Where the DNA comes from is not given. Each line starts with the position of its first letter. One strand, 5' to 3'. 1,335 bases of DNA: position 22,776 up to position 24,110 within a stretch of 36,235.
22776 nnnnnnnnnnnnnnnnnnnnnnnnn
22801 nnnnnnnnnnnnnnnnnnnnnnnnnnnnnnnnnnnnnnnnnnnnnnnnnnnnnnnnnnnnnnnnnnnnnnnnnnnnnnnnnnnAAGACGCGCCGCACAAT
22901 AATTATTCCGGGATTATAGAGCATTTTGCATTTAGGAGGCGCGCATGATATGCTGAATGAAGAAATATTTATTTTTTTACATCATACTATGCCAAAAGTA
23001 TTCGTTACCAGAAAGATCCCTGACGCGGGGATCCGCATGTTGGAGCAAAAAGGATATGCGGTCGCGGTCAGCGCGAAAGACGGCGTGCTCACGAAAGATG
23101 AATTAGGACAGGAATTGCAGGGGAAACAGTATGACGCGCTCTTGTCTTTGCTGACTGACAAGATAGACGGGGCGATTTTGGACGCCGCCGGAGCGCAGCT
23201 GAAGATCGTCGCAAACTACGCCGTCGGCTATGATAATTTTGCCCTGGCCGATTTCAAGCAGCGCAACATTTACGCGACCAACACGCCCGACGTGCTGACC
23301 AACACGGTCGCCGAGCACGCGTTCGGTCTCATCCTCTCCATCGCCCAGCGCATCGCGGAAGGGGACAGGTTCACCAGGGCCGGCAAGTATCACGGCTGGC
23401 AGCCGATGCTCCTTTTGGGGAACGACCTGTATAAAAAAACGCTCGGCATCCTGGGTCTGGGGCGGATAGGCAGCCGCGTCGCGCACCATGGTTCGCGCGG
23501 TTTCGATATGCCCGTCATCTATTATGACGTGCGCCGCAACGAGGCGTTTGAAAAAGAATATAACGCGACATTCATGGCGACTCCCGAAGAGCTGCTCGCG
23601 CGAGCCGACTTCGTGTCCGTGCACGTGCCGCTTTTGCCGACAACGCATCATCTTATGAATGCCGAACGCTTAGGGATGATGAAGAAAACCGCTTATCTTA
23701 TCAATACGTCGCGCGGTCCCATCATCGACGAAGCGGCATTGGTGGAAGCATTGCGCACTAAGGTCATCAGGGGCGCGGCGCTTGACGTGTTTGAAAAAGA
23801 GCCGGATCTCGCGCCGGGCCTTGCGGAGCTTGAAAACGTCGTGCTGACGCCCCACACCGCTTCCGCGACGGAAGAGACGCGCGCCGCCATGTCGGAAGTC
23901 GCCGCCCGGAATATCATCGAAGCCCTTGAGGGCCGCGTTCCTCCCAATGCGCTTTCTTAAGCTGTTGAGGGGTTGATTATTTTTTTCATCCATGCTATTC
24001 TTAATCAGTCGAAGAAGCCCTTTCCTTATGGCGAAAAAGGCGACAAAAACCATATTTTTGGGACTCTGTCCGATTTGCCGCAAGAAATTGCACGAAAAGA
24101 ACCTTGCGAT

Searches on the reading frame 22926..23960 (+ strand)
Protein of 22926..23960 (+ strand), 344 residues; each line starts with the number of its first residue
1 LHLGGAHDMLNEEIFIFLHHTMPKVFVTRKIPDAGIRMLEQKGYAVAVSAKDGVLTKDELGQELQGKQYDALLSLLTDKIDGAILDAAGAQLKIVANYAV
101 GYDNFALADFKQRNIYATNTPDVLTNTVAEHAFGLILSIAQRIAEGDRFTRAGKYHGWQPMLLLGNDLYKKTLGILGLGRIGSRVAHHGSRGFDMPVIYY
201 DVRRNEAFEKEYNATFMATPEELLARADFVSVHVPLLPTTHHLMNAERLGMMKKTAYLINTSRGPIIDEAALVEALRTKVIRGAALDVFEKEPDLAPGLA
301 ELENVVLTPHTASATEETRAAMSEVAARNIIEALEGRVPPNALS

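Call 24: search_protein_families(library=pfam, proteins=[window:22926-23960:+], max_evalue=0.01)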
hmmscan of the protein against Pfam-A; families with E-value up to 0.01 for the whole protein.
window:22926-23960:+ (344 aa): 4 families
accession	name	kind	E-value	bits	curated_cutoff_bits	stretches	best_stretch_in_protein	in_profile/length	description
PF02826.25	2-Hacid_dh_C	-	2.2e-58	197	25.1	1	133-312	1-178/178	D-isomer specific 2-hydroxyacid dehydrogenase, NAD binding domain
PF00389.36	2-Hacid_dh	-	4.3e-26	91.6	24.6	1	25-343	1-133/134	D-isomer specific 2-hydroxyacid dehydrogenase, catalytic domain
PF03446.21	NAD_binding_2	-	0.00042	20.8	21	1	173-279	2-110/161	NAD binding domain of 6-phosphogluconate dehydrogenase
PF01408.29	GFO_IDH_MocA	-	0.0076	17.4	24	0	173-244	3-78/120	Oxidoreductase family, NAD-binding Rossmann fold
